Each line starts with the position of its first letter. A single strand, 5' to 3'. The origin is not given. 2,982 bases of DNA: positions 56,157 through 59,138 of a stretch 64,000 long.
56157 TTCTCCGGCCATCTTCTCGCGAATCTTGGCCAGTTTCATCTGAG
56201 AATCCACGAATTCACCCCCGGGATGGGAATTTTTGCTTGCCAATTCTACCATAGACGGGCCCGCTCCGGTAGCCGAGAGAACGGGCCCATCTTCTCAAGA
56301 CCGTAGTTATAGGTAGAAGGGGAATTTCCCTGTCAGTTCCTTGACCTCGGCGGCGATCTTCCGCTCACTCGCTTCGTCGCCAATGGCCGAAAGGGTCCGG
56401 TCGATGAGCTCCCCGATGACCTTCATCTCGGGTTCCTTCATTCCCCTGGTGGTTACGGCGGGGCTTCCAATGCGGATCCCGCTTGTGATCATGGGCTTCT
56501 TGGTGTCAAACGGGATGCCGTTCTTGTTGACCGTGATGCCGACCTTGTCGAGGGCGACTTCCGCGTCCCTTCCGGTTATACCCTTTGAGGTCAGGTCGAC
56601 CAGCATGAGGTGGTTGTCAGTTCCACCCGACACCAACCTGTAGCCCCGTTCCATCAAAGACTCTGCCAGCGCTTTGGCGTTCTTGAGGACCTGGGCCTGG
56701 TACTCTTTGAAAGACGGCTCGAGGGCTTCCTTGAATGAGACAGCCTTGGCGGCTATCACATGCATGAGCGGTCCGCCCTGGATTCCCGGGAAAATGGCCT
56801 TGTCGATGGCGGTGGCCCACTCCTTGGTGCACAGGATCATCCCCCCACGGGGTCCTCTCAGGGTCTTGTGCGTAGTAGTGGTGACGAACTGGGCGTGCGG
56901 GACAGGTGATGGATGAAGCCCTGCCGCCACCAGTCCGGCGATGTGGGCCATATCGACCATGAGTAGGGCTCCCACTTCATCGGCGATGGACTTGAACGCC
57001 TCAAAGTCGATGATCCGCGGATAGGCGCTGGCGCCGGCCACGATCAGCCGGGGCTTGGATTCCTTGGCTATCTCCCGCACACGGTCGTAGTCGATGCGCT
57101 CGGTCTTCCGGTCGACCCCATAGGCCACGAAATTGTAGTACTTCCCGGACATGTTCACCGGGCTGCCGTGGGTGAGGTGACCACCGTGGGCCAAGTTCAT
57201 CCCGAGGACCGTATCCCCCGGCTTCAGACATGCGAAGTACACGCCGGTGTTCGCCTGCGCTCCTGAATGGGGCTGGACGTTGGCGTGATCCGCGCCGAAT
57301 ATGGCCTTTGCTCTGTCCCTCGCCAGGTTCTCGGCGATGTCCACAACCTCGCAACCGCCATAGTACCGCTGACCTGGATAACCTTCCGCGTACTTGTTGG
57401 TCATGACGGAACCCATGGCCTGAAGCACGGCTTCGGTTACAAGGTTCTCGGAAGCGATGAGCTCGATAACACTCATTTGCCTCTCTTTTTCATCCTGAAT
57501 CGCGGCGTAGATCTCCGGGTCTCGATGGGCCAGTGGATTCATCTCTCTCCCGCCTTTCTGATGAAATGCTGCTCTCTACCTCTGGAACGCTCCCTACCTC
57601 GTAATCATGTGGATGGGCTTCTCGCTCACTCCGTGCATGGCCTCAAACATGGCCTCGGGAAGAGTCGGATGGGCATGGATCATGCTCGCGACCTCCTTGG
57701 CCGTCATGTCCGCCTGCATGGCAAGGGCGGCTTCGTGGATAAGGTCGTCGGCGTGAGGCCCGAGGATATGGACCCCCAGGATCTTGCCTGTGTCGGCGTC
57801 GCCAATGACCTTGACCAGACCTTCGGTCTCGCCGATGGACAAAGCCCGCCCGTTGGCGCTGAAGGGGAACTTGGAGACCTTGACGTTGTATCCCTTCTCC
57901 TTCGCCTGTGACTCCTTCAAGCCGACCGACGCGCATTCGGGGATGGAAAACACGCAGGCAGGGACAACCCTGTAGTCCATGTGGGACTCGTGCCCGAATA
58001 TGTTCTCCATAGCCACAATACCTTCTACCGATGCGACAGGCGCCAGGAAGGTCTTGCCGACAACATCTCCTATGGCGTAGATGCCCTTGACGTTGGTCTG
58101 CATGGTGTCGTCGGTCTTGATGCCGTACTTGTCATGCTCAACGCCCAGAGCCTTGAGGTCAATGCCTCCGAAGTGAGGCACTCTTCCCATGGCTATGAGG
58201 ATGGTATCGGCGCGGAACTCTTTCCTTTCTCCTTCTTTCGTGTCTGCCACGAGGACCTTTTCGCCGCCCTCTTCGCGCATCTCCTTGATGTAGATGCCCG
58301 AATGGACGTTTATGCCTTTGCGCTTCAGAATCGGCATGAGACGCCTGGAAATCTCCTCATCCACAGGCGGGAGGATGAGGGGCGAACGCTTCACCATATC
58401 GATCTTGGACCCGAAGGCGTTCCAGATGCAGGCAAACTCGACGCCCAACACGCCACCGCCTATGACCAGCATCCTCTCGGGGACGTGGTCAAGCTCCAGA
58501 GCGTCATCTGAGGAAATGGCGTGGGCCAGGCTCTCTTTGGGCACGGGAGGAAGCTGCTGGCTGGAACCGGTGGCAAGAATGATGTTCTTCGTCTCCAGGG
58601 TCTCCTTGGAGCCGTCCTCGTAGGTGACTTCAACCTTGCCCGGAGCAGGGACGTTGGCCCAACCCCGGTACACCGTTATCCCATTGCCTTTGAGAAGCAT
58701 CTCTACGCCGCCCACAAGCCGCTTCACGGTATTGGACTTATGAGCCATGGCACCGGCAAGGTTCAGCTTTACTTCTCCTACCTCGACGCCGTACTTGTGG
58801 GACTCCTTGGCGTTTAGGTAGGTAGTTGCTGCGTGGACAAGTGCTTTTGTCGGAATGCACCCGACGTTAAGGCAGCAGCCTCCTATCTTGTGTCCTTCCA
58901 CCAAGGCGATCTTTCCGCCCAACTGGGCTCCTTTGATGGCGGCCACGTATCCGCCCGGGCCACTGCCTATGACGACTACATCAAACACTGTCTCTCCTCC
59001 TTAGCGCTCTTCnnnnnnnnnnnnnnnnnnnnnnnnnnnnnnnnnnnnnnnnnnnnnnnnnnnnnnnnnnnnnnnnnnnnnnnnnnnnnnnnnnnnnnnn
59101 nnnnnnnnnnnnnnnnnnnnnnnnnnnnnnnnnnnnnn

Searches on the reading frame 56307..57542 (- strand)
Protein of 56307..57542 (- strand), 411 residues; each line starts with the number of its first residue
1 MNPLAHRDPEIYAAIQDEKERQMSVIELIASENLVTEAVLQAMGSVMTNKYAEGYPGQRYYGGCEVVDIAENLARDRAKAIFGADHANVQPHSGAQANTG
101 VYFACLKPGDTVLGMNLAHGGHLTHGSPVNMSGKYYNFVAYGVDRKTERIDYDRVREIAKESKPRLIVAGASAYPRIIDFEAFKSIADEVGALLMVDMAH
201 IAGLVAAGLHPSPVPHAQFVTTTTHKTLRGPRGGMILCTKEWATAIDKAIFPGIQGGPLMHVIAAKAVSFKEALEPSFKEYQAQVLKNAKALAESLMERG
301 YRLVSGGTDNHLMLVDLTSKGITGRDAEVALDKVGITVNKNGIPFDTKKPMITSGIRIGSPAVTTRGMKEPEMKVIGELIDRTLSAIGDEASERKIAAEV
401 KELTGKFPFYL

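Call 58: search_protein_families(library=pfam, proteins=[window:56307-57542:-], max_evalue=0.001)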
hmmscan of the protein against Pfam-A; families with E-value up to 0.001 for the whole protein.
window:56307-57542:- (411 aa): 2 families
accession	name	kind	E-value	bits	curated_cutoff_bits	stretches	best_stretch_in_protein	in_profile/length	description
PF00464.25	SHMT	-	4.9e-176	585.6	27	1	5-380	2-399/399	Serine hydroxymethyltransferase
PF00155.27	Aminotran_1_2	-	3.7e-10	40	19.7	1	85-341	64-333/361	Aminotransferase class I and II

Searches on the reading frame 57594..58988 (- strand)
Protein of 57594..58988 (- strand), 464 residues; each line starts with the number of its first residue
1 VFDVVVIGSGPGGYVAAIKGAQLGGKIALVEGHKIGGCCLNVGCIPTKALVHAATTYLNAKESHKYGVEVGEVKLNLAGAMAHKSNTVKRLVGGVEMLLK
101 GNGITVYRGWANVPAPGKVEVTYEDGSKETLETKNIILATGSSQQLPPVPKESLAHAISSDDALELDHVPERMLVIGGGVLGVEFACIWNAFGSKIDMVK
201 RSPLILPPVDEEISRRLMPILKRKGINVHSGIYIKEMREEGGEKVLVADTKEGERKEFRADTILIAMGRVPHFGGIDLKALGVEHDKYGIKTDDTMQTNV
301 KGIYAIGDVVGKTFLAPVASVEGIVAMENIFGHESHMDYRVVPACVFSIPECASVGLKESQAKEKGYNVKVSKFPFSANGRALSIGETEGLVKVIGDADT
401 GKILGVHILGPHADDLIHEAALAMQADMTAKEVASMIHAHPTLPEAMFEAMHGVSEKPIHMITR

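Call 58: search_protein_families(library=pfam, proteins=[window:57594-58988:-], max_evalue=0.001)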
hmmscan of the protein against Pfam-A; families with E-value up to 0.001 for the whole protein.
window:57594-58988:- (464 aa): 9 families
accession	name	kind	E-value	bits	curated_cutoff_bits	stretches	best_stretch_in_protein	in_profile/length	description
PF07992.20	Pyr_redox_2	-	1.4e-68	231.9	26.1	1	2-323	1-291/291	Pyridine nucleotide-disulphide oxidoreductase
PF02852.28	Pyr_redox_dim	-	9.7e-40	135.6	25.3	1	342-450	1-109/110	Pyridine nucleotide-disulphide oxidoreductase, dimerisation domain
PF00070.33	Pyr_redox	-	2.8e-17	63.5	22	1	172-245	1-74/82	Pyridine nucleotide-disulphide oxidoreductase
PF13738.12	Pyr_redox_3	-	7.2e-15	55.4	30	1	127-307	119-305/305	Pyridine nucleotide-disulphide oxidoreductase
PF13434.12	Lys_Orn_oxgnase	-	1.5e-07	31.3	21.3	1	119-203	134-223/339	L-lysine 6-monooxygenase/L-ornithine 5-monooxygenase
PF00890.30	FAD_binding_2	-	9.1e-07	28.8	20.4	0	3-33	1-31/414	FAD binding domain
PF01134.28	GIDA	-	5.9e-06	26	22.1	0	3-51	1-47/391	Glucose inhibited division protein A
PF12831.13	FAD_oxidored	-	1.5e-05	25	27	1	3-38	1-37/416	FAD dependent oxidoreductase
PF03486.20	HI0933_like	-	0.00023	21.2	50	0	3-34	2-33/244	HI0933-like protein Rossmann domain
